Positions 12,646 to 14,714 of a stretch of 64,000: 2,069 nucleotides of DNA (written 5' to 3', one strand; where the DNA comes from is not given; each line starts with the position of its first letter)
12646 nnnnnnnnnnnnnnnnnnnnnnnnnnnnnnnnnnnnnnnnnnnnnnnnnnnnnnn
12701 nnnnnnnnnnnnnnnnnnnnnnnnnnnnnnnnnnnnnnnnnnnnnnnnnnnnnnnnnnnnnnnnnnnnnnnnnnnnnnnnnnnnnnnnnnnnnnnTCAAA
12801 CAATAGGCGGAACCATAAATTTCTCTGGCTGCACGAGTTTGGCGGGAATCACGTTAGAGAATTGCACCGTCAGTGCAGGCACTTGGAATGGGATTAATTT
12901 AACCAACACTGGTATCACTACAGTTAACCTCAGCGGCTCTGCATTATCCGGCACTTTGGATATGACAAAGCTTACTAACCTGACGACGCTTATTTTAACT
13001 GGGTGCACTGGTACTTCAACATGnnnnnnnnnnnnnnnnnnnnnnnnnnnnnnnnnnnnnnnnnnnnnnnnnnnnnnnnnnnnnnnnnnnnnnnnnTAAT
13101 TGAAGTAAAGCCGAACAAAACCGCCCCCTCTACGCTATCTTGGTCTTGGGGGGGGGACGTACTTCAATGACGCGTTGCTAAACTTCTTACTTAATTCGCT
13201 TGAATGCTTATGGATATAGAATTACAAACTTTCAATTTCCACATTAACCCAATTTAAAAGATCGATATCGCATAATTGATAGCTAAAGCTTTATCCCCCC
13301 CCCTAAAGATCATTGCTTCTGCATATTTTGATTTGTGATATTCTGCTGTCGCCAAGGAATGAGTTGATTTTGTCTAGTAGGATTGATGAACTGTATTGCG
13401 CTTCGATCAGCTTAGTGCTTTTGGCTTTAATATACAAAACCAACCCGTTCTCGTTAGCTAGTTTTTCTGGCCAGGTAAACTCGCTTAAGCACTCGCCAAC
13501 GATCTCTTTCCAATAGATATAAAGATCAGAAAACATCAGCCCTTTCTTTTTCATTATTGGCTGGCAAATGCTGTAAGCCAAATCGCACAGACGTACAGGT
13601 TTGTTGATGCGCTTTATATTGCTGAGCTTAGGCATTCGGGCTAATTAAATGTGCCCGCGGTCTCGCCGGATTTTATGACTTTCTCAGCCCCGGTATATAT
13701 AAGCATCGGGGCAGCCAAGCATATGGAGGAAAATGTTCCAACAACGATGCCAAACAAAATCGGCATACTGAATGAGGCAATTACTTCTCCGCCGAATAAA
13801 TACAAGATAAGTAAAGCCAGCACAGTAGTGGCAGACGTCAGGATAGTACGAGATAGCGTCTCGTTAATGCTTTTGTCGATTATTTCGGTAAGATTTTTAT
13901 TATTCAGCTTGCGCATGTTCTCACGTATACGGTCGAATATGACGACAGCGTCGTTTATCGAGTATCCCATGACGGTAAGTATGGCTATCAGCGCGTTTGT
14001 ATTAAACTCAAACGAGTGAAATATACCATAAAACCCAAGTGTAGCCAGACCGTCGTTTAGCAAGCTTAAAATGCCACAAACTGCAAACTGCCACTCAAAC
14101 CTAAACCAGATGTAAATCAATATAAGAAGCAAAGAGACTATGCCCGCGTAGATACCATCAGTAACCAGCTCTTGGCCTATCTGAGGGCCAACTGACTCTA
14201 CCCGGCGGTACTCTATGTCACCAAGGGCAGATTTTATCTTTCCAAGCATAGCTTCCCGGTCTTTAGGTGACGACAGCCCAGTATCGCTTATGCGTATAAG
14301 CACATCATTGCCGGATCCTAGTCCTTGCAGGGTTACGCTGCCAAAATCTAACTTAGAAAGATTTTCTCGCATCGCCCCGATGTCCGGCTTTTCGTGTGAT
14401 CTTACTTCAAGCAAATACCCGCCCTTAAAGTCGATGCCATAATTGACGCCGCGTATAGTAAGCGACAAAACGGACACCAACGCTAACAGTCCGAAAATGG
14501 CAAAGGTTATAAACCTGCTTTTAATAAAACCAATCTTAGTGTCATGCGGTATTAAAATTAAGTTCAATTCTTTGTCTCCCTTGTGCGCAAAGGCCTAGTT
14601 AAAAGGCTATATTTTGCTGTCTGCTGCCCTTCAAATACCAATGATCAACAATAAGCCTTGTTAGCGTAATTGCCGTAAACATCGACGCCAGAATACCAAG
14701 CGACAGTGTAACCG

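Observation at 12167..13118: LRR-like ORF bracketed by 95-bp inverted repeats; the left arm is an orphan inverted copy of the gene's own tail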

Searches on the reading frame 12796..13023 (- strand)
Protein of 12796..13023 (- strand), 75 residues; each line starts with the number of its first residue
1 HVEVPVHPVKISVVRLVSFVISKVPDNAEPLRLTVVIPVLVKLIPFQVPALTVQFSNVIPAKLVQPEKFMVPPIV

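Call 63: list_cluster_members(proteins=[window:12796-13023:-, window:12253-12423:-, window:12311-12430:-, window:12306-12446:+, window:12364-12525:+, window:12658-12894:+, window:12548-13093:+, window:12314-13093:+, window:12839-13093:+, window:9648-10208:-])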
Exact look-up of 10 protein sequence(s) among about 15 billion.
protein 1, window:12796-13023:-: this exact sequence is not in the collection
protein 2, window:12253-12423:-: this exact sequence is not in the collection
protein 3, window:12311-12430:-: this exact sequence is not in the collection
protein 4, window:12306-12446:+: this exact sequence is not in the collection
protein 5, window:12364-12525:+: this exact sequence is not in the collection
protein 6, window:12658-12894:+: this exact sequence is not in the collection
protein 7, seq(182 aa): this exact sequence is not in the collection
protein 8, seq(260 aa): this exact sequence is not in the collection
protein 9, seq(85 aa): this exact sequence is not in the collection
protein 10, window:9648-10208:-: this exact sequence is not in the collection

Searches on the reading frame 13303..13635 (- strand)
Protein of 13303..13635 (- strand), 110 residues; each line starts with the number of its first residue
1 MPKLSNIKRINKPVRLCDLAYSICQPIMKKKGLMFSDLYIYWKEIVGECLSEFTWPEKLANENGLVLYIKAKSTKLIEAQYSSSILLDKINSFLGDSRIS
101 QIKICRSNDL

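Call 4: search_protein_families(library=pfam, proteins=[window:13303-13635:-], max_evalue=1)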
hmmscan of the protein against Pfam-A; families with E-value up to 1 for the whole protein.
window:13303-13635:- (110 aa): 1 family
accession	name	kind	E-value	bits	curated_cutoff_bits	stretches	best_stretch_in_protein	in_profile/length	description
PF05258.17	DciA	-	2.2e-09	37.9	24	1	27-104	14-89/89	Dna[CI] antecedent, DciA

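Call 20: find_encoding_contigs(protein=window:13303-13635:-, flank=10000, max_places=10)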
Protein window:13303-13635:- (110 aa): no gene with exactly this product is on record in the collection.

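Call 39: find_homologous_proteins(query=window:13306-13635:-, max_evalue=0.00001)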
Query window:13306-13635:- (110 aa): 2 proteins with E <= 0.00001 among 3 candidates.
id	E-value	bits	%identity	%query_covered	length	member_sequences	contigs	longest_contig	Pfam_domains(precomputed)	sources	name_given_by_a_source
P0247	1.7e-46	175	100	75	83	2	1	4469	PF05258.18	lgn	-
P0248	3.8e-40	154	91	75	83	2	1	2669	PF05258.18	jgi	jgi:hypothetical protein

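Call 40: find_encoding_contigs(protein=P0248, flank=10000, max_places=5)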
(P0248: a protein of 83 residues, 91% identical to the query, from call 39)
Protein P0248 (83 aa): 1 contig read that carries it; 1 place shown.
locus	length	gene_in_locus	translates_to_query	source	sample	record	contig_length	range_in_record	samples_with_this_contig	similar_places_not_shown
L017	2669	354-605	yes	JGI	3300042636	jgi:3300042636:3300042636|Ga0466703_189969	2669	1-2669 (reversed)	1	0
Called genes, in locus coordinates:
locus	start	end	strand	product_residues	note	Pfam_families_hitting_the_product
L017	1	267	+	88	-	?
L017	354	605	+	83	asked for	PF05258:DciA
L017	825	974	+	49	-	-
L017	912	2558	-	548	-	-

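Call 82: search_protein_families(library=pfam, proteins=[L017:912-2558:-], max_evalue=0.01)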
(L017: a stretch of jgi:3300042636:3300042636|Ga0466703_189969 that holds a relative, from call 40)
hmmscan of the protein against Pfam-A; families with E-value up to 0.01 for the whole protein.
L017:912-2558:- (548 aa): 0 families

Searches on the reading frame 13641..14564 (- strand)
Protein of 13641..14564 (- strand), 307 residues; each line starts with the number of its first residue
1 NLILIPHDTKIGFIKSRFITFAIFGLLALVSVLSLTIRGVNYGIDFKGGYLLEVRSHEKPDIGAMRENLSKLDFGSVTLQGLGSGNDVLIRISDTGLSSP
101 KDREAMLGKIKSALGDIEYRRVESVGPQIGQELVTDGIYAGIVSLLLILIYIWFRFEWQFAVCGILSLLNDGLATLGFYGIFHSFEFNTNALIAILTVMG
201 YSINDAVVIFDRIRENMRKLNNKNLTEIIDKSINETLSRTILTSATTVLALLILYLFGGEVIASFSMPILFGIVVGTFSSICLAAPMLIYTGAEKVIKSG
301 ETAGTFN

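Call 62: list_cluster_members(proteins=[window:12314-13093:+, window:12608-13093:+, window:12647-13093:+, window:12446-13093:+, window:13641-14564:-, window:14599-16179:-, P0247, P0007])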
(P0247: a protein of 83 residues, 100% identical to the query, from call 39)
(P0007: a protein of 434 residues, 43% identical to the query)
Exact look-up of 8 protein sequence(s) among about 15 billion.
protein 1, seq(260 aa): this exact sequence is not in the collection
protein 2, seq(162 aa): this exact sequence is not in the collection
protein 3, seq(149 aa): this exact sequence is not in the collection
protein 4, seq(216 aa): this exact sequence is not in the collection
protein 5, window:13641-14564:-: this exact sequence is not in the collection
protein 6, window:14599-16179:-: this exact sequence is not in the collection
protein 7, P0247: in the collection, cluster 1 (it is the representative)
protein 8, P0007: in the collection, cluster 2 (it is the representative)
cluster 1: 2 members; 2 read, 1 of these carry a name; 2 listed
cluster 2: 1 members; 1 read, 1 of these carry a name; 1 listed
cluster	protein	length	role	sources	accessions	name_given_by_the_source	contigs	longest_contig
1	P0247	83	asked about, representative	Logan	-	-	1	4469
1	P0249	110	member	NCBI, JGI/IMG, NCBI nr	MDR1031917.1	MAG: DUF721 domain-containing protein [Holosporales bacterium] | hypothetical protein | DUF721 domain-containing protein [Holosporales bacterium]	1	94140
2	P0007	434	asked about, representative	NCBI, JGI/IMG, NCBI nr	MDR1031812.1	MAG: hypothetical protein LBL30_01655 [Holosporales bacterium] | hypothetical protein | hypothetical protein [Holosporales bacterium]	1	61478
